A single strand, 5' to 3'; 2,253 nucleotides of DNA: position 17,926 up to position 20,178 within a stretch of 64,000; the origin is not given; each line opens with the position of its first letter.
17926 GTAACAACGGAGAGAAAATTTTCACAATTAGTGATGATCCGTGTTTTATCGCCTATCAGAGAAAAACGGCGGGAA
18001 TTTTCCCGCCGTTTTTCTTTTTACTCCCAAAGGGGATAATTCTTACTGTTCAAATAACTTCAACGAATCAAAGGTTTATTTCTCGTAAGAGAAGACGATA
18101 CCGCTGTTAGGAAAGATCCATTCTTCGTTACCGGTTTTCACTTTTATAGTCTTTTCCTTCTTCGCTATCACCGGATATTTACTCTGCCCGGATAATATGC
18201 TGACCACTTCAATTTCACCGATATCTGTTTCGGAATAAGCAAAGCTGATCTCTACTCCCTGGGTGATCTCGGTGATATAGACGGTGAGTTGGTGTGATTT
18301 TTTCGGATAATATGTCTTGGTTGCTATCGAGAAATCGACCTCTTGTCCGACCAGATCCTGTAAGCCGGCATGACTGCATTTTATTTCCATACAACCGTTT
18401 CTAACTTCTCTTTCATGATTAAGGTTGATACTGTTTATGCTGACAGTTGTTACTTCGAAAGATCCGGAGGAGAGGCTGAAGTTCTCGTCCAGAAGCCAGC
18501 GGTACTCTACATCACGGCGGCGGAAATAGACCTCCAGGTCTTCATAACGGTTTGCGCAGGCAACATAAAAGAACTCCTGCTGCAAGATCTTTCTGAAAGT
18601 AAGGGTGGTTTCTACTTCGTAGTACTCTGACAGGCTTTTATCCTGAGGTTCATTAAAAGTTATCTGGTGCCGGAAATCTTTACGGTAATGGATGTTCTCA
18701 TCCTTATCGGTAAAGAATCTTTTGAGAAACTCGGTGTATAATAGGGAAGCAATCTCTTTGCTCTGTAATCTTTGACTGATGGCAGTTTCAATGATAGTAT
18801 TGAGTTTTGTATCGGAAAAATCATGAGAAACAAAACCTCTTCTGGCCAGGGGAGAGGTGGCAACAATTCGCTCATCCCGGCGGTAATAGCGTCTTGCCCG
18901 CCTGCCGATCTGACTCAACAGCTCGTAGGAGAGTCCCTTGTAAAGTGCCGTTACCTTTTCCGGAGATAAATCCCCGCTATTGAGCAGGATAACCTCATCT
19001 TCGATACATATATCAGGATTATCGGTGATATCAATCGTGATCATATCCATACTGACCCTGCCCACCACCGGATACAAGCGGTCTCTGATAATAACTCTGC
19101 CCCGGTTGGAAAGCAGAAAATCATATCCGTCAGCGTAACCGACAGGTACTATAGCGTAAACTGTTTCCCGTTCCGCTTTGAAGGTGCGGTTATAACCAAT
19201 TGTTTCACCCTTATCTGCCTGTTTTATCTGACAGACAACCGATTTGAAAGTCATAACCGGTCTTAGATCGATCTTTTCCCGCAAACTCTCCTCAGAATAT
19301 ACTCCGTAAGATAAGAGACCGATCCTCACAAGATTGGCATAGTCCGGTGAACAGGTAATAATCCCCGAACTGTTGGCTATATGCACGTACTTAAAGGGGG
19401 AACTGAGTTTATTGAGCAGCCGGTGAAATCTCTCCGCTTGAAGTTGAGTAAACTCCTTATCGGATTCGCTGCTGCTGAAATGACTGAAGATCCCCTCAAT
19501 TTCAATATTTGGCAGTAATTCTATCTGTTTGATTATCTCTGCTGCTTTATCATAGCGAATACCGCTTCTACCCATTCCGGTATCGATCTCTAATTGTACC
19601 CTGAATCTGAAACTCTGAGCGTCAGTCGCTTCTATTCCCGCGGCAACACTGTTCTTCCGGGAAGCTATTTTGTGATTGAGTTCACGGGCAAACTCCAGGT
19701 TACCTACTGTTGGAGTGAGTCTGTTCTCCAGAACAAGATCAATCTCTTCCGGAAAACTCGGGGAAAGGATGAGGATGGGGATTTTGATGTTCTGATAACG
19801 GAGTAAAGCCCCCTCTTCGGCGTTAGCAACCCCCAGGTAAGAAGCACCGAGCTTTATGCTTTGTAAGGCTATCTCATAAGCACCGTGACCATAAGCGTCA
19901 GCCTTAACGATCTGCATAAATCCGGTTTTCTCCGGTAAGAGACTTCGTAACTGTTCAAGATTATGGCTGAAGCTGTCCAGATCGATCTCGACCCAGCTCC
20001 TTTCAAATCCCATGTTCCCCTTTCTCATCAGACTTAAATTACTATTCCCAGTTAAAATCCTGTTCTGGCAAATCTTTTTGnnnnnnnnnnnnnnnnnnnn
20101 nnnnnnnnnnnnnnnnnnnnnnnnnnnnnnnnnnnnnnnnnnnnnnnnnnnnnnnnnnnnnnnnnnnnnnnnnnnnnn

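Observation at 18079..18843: Alanine racemase carrying a ~255-aa C-terminal domain I cannot assign to any family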

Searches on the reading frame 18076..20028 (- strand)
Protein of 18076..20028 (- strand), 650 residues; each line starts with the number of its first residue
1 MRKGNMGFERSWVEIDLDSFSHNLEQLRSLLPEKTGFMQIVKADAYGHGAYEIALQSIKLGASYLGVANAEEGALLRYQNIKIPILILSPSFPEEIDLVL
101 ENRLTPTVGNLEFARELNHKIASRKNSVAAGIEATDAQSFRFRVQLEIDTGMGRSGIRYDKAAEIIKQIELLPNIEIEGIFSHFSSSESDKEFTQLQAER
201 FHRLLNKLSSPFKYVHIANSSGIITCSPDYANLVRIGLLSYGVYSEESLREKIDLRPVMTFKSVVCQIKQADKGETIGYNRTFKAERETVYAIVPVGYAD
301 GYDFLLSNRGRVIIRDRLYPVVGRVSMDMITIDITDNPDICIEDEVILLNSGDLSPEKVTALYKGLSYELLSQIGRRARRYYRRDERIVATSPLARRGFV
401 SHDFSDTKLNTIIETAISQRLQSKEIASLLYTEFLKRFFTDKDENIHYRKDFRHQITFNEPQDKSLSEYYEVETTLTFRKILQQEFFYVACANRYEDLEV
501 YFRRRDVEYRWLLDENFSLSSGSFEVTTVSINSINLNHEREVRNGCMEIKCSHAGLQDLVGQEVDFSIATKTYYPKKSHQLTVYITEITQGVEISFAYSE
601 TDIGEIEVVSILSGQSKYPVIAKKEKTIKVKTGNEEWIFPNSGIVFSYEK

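Call 3: search_protein_families(library=pfam, proteins=[window:18076-20028:-], max_evalue=1)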
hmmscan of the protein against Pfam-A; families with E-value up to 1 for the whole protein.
window:18076-20028:- (650 aa): 3 families
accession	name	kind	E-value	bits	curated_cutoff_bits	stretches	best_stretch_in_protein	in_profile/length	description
PF01168.26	Ala_racemase_N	-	1.7e-55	188.6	24.1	1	15-244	1-219/220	Alanine racemase, N-terminal domain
PF00842.27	Ala_racemase_C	-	1.5e-37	128.5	25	1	258-382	1-127/127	Alanine racemase, C-terminal domain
PF22727.1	NCH2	-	0.13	12.8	27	1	435-476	30-71/96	NACHT C-terminal Helical domain 2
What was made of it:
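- On Alanine racemase (fold-type III PLP enzyme, TIGR00492 / PF01168+PF00842): PF01168 1.7e-55 and PF00842 1.5e-37 (call 3).
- Checked: Residues 15-244 and 258-382 are Ala_racemase_N and Ala_racemase_C (Pfam 1.7e-55 and 1.5e-37, call 3).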

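Call 4: search_protein_families(library=ncbifam, proteins=[window:18076-20028:-], max_evalue=1)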
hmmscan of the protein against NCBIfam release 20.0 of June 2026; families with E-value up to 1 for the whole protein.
window:18076-20028:- (650 aa): 12 families
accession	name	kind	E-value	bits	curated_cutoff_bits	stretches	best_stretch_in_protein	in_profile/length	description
TIGR00492.1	alr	equivalog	3.4e-95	319.1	168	1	10-382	2-367/369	alanine racemase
NF008897.0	PRK11930.1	equivalog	6.2e-89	299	804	1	12-384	461-821/822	bifunctional UDP-N-acetylmuramoyl-tripeptide:D-alanyl-D-alanine ligase/alanine racemase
NF033131.1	vanT-G-Cterm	exception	8.8e-86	288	460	1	9-381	1-367/368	serine racemase VanT catalytic subunit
NF033132.1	vanT-CELN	equivalog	2.3e-55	188.3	900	1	5-378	334-693/697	membrane-bound serine racemase VanT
NF000792.0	PRK00053.2-3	equivalog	6.8e-49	166.9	384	1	13-383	6-359/360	alanine racemase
NF002970.2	PRK03646.1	exception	1.5e-41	142.7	600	1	14-377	8-350/356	catabolic alanine racemase DadX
NF009879.0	PRK13340.1-4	subfamily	2.4e-39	135.3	434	1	10-350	41-369/406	alanine racemase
NF000791.0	PRK00053.2-2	equivalog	3.7e-39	134.9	218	2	134-346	98-313/340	alanine racemase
NF033133.1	vanT-L-cat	exception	1.8e-34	119.6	750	1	10-350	7-337/366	serine racemase VanT-L catalytic subunit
TIGR00044.1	TIGR00044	hypoth_equivalog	0.0024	17.5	106.25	1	120-213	105-193/229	YggS family pyridoxal phosphate-dependent enzyme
NF002977.0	PRK03670.1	equivalog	0.032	13.6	305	1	69-116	140-184/252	competence damage-inducible protein A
NF045642.2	HdxyAspAldBhcC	equivalog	0.047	12.8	690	1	128-197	136-206/387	3-hydroxy-D-aspartate aldolase BhcC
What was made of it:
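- On Alanine racemase (fold-type III PLP enzyme, TIGR00492 / PF01168+PF00842): TIGR00492 scores 319 bits against a cutoff of 168 (call 4).
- On Bifunctional MurF-Alr (NF008897) / VanT serine racemase (NF033132): The matches cover the racemase part only (call 4).
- Closest known: Other Alr-family fusion proteins: bifunctional MurF-Alr. Different: Both HMMs score far below their cutoffs (299 against 804, and 188 against 900; call 4).
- Checked: TIGR00492 'alr' scores 319 bits against a cutoff of 168 (call 4).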

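Call 5: search_solved_structures(query=window:18079-20028:-, max_evalue=0.01, show_alignments=1)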
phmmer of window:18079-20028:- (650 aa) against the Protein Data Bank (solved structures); distinct sequences matched with E-value up to 0.01: 49.
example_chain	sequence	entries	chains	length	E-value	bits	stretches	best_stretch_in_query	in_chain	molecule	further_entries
4y2w_A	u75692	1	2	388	2e-63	218.5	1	10-385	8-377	Alanine racemase 1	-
4luy_A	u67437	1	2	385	1.2e-62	215.9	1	11-390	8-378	Alanine racemase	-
4lus_A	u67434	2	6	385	8e-62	213.2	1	11-390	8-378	Alanine racemase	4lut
5irp_A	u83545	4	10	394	5.4e-60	207.2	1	11-392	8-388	Alanine racemase 2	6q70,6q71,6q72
8zpe_A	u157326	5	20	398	5.4e-60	207.2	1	11-392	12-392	Alanine racemase 2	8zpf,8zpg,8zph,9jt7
4ecl_A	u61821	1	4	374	1.2e-51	179.6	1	9-379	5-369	Serine racemase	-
3oo2_A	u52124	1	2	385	4.1e-49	171.3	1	8-391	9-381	Alanine racemase 1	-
5yyc_A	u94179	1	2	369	4.2e-49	171.2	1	7-384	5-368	Alanine racemase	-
4a3q_A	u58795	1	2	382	1e-48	170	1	9-391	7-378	ALANINE RACEMASE 1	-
1l6f_A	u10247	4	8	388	1e-48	169.9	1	10-396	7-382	alanine racemase | PROTEIN (ALANINE RACEMASE)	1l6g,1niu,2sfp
1epv_A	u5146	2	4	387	1.1e-48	169.9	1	10-396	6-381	ALANINE RACEMASE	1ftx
6g56_A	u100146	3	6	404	1.2e-48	169.8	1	8-391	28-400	Alanine racemase 1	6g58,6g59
13ld_A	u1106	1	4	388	1.4e-48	169.5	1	10-390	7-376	Alanine racemase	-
1bd0_A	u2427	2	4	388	2e-48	169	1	10-390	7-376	ALANINE RACEMASE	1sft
1xqk_A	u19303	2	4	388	3.7e-48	168.1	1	10-396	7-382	Alanine racemase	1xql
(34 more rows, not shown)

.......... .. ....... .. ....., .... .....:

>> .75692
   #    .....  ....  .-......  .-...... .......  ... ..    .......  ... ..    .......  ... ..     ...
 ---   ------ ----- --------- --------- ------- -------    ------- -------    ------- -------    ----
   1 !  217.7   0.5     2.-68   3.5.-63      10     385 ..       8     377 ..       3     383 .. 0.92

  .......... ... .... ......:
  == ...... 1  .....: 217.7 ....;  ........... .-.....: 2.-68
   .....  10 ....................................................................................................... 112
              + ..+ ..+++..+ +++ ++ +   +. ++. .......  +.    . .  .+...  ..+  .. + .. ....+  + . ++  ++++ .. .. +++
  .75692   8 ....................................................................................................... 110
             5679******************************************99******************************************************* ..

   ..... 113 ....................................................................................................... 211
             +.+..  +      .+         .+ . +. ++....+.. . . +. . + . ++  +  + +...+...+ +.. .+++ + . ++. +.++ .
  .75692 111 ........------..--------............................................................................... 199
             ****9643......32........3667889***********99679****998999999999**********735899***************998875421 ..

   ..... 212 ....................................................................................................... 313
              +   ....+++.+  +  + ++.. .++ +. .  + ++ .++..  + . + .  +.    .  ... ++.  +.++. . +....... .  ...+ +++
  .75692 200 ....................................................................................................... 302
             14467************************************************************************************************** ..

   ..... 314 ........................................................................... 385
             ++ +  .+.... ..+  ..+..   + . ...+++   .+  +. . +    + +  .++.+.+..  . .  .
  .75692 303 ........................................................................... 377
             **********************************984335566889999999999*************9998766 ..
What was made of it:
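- Checked: The best PDB match is Alr 4y2w, 2e-63, covering aa 10-385 (call 5).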

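Call 43: find_homologous_proteins(query=window:18079-20028:-, max_evalue=1e-60)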
Query window:18079-20028:- (650 aa): 1928 proteins with E <= 1e-60 among 8000 candidates; the best 120 are listed.
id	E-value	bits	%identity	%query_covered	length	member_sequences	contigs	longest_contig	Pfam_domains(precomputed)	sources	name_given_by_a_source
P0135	0.0e+0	1436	100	99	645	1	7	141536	PF00842.28,PF01168.27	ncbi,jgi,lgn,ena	jgi:alanine racemase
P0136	0.0e+0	1013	71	99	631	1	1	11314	PF00842.28,PF01168.27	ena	-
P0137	2.7e-295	999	70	99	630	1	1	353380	PF00842.28,PF01168.27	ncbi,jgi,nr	ncbi:MAG: alanine racemase [Candidatus Cloacimonetes bacterium]|nr:alanine racemase [Candidatus Cloa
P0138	3.9e-295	999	70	99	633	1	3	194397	PF00842.28,PF01168.27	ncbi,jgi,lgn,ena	-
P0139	1.9e-279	947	65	99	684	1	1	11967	PF00842.28,PF01168.27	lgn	-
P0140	6.5e-262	889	62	99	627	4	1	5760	PF00842.28,PF01168.27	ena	-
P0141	4.9e-247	840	60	99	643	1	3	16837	PF00842.28,PF01168.27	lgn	-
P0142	3.5e-244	830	59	99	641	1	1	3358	PF00842.28,PF01168.27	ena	-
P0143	2.2e-243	828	58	99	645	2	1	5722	PF00842.28,PF01168.27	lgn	-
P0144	2.2e-240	818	58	99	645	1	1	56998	PF00842.28,PF01168.27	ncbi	-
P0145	2.1e-231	788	56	99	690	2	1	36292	PF00842.28,PF01168.27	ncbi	-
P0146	7.7e-225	767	55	99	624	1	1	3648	PF00842.28,PF01168.27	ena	-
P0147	1.2e-224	766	56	99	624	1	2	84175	PF00842.28,PF01168.27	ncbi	-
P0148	9.0e-222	756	54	99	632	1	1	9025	PF00842.28,PF01168.27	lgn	-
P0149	2.8e-221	755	54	99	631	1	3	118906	PF00842.28,PF01168.27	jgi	jgi:alanine racemase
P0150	3.0e-221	755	55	99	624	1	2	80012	PF00842.28,PF01168.27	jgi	jgi:alanine racemase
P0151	5.3e-221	754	54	99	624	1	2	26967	PF00842.28,PF01168.27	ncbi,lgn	-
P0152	1.1e-220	753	54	99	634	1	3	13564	PF00842.28,PF01168.27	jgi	-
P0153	1.3e-220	753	54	98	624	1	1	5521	PF00842.28,PF01168.27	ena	-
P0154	1.4e-220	753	54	99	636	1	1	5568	PF00842.28,PF01168.27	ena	-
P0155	8.1e-220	750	53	99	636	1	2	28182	PF00842.28,PF01168.27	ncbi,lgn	-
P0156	1.0e-219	750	55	99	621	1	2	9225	PF00842.28,PF01168.27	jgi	-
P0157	3.5e-219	748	53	99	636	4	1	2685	PF00842.28,PF01168.27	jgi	-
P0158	6.3e-219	747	54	99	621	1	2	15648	PF00842.28,PF01168.27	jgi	-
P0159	8.6e-219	747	55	99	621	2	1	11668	PF00842.28,PF01168.27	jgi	-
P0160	2.2e-218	745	54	99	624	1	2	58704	PF00842.28,PF01168.27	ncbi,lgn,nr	ncbi:MAG: alanine racemase [Candidatus Cloacimonetes bacterium]|nr:alanine racemase [Candidatus Cloa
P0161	4.4e-218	744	54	99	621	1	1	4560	PF00842.28,PF01168.27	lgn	-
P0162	1.2e-217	743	54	99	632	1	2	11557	PF00842.28,PF01168.27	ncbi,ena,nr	ncbi:MAG: alanine racemase [Candidatus Cloacimonetes bacterium]|nr:alanine racemase [Candidatus Cloa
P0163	2.2e-217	742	53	99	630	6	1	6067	PF00842.28,PF01168.27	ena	-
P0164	5.2e-217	741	53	99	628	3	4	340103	PF00842.28,PF01168.27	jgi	jgi:alanine racemase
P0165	5.7e-217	741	55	99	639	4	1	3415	PF00842.28,PF01168.27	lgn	-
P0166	5.9e-217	741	53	99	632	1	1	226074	PF00842.28,PF01168.27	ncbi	-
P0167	1.3e-216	739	54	99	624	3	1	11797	PF00842.28,PF01168.27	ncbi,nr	ncbi:MAG TPA: alanine racemase [Candidatus Cloacimonadota bacterium]|nr:alanine racemase [Candidatus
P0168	1.9e-216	739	53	99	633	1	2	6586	PF00842.28,PF01168.27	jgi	jgi:alanine racemase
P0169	2.1e-216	739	54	99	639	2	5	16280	PF00842.28,PF01168.27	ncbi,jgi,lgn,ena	-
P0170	2.6e-216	738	55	99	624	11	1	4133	PF00842.28,PF01168.27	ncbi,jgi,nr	ncbi:MAG: alanine racemase [Candidatus Cloacimonadota bacterium]|nr:MAG: alanine racemase [Candidatu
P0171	3.8e-216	738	53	100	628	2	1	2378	PF00842.28,PF01168.27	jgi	-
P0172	4.4e-216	738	53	99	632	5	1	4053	PF00842.28,PF01168.27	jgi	-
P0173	5.7e-216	737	53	99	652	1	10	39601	PF00842.28,PF01168.27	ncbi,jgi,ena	-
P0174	6.0e-216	737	54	99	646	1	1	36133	PF00842.28,PF01168.27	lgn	-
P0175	9.2e-216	737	53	99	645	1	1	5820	PF00842.28,PF01168.27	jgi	jgi:alanine racemase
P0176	1.8e-215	736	54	99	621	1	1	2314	PF00842.28,PF01168.27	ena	-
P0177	1.9e-215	736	55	99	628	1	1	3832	PF00842.28,PF01168.27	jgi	jgi:alanine racemase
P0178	2.2e-215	735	53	99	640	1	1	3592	PF00842.28,PF01168.27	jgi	jgi:alanine racemase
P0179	3.0e-215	735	52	99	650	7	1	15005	PF00842.28,PF01168.27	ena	-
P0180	3.3e-215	735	53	99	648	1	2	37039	PF00842.28,PF01168.27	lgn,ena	-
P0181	5.4e-215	734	54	100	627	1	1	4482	PF00842.28,PF01168.27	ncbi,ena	-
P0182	5.4e-215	734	52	99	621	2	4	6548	PF00842.28,PF01168.27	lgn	-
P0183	1.0e-214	733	53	99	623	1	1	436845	PF00842.28,PF01168.27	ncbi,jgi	jgi:alanine racemase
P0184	1.4e-214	733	54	99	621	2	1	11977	PF00842.28,PF01168.27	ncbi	-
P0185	1.6e-214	732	53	99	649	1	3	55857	PF00842.28,PF01168.27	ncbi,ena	-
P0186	4.3e-214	731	53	99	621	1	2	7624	PF00842.28,PF01168.27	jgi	-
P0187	5.6e-214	731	51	99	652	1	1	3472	PF00842.28,PF01168.27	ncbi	-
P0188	6.2e-214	731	54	99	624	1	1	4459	PF00842.28,PF01168.27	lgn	-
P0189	7.9e-214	730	53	99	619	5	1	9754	PF00842.28,PF01168.27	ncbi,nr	ncbi:MAG: alanine racemase [Candidatus Cloacimonetes bacterium]|nr:alanine racemase [Candidatus Cloa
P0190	2.2e-213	729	53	99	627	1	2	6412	PF00842.28,PF01168.27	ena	-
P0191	2.3e-213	729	52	98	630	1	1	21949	PF00842.28,PF01168.27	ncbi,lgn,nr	ncbi:MAG: alanine racemase [Candidatus Cloacimonetes bacterium]|nr:alanine racemase [Candidatus Cloa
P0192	2.9e-213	728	53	99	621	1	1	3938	PF00842.28,PF01168.27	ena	-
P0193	3.1e-213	728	54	99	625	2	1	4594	PF00842.28,PF01168.27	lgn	-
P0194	1.8e-212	726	52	98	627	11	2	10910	PF00842.28,PF01168.27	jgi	jgi:alanine racemase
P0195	2.0e-212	726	54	99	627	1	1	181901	PF00842.28,PF01168.27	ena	-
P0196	2.2e-212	725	53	99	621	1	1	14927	PF00842.28,PF01168.27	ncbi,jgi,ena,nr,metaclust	ncbi:MAG: alanine racemase [Candidatus Tenebribacter burtonii]|nr:alanine racemase [Candidatus Teneb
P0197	3.5e-212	725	53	99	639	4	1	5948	PF00842.28,PF01168.27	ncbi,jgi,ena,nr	ncbi:MAG: alanine racemase [Candidatus Cloacimonas sp. 4484_275]|nr:MAG: alanine racemase [Candidatu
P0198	3.6e-212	725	53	99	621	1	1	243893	PF00842.28,PF01168.27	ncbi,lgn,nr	ncbi:MAG: alanine racemase [Candidatus Cloacimonetes bacterium]|nr:alanine racemase [Candidatus Cloa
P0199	4.8e-212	724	53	99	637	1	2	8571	PF00842.28,PF01168.27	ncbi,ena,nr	ncbi:MAG: alanine racemase [Candidatus Cloacimonetes bacterium]|nr:alanine racemase [Candidatus Cloa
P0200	5.4e-212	724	52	99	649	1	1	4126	PF00842.28,PF01168.27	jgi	jgi:alanine racemase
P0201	5.4e-212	724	54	99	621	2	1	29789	PF00842.28,PF01168.27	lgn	-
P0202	9.2e-212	723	53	99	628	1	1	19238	PF00842.28,PF01168.27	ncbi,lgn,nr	ncbi:MAG: alanine racemase [Candidatus Cloacimonetes bacterium]|nr:alanine racemase [Candidatus Cloa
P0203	9.7e-212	723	54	99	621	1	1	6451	PF00842.28,PF01168.27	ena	-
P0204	1.6e-211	723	53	99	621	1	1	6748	PF00842.28,PF01168.27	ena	-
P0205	4.2e-211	721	53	99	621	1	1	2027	PF00842.28,PF01168.27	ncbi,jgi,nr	ncbi:MAG: alanine racemase [Candidatus Cloacimonetes bacterium]|jgi:alanine racemase|nr:alanine race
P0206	3.2e-210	718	52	99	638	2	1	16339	PF00842.28,PF01168.27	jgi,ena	-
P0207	3.9e-210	718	53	98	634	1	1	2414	PF00842.28,PF01168.27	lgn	-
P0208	4.4e-210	718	53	99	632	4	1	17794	PF00842.28,PF01168.27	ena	-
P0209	9.0e-210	717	51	99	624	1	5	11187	PF00842.28,PF01168.27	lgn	-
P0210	1.8e-209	716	52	98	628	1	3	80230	PF00842.28,PF01168.27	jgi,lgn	jgi:alanine racemase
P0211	1.9e-209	716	53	99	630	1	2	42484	PF00842.28,PF01168.27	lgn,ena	-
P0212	3.5e-209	715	52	99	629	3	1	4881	PF00842.28,PF01168.27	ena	-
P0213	3.9e-209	715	52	99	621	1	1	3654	PF00842.28,PF01168.27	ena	-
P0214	4.9e-209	714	54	98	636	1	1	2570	PF00842.28,PF01168.27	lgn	-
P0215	6.9e-209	714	53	99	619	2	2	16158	PF00842.28,PF01168.27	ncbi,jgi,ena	-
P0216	3.2e-208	712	53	99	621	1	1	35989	PF00842.28,PF01168.27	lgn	-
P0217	3.4e-208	712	51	98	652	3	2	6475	PF00842.28,PF01168.27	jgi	jgi:alanine racemase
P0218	5.3e-208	711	50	99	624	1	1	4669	PF00842.28,PF01168.27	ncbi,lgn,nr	ncbi:MAG: alanine racemase [Candidatus Cloacimonadota bacterium]|nr:alanine racemase [Candidatus Clo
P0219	9.5e-208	710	52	98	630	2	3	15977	PF00842.28,PF01168.27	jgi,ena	jgi:alanine racemase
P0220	1.0e-207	710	52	98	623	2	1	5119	PF00842.28,PF01168.27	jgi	-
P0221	1.0e-207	710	54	94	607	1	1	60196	PF00842.28,PF01168.27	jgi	-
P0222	2.6e-207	709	50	99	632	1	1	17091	PF00842.28,PF01168.27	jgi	-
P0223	3.7e-207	708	52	99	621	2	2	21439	PF00842.28,PF01168.27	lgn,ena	-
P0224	3.3e-206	705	52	98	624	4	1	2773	PF00842.28,PF01168.27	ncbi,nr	ncbi:MAG: alanine racemase [Candidatus Cloacimonetes bacterium]|nr:alanine racemase [Candidatus Cloa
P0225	2.1e-205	702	51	98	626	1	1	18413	PF00842.28,PF01168.27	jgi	jgi:alanine racemase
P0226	7.0e-205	701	52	99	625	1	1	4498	PF00842.28,PF01168.27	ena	-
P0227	1.5e-204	700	51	100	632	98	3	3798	PF00842.28,PF01168.27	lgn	-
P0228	2.6e-204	699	51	100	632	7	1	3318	PF00842.28,PF01168.27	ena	-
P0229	9.6e-204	697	51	98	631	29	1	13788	PF00842.28,PF01168.27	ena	-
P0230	9.9e-204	697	51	100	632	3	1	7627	PF00842.28,PF01168.27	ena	-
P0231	2.1e-203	696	51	100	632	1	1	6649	PF00842.28,PF01168.27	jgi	-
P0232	4.8e-203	695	52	98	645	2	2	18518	PF00842.28,PF01168.27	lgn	-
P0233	7.8e-203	694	50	98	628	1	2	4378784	PF00842.28,PF01168.27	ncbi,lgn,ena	-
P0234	2.6e-202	692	50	98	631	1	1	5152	PF00842.28,PF01168.27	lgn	-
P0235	3.5e-202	692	50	99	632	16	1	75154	PF00842.28,PF01168.27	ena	-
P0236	4.1e-202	692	51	99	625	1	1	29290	PF00842.28,PF01168.27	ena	-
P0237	4.2e-202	691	50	98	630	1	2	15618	PF00842.28,PF01168.27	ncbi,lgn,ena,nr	ncbi:MAG: alanine racemase [Candidatus Cloacimonetes bacterium]|nr:alanine racemase [Candidatus Cloa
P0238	4.5e-202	691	49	98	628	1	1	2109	PF00842.28,PF01168.27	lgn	-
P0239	6.8e-202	691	51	100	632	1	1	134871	PF00842.28,PF01168.27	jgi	-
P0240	1.1e-201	690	51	99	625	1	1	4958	PF00842.28,PF01168.27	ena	-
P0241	1.4e-201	690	51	99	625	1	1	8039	PF00842.28,PF01168.27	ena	-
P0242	1.8e-201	689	50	98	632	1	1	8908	PF00842.28,PF01168.27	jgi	jgi:alanine racemase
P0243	1.8e-201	689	52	99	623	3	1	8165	PF00842.28,PF01168.27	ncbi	-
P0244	2.3e-201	689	51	100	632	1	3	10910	PF00842.28,PF01168.27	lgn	-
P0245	2.5e-201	689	52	99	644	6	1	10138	PF00842.28,PF01168.27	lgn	-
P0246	2.8e-201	689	51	99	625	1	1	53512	PF00842.28,PF01168.27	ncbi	-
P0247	2.8e-201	689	51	99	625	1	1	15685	PF00842.28,PF01168.27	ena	-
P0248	3.7e-201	688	51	99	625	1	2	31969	PF00842.28,PF01168.27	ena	-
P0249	6.5e-201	688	51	99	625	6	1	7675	PF00842.28,PF01168.27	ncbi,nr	ncbi:MAG: Alanine racemase [Candidatus Cloacimonetes bacterium ADurb.Bin211]|nr:MAG: Alanine racemas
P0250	6.7e-201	688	51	100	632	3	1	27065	PF00842.28,PF01168.27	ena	-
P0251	7.3e-201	687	51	99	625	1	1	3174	PF00842.28,PF01168.27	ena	-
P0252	7.8e-201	687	51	98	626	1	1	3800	PF00842.28,PF01168.27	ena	-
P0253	9.5e-201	687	51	99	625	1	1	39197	PF00842.28,PF01168.27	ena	-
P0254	1.2e-200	687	50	98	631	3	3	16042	PF00842.28,PF01168.27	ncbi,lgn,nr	ncbi:MAG: alanine racemase [Candidatus Marinimicrobia bacterium]|nr:alanine racemase [Candidatus Neo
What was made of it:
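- At least 120 full-length clusters exist in public data (call 43).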
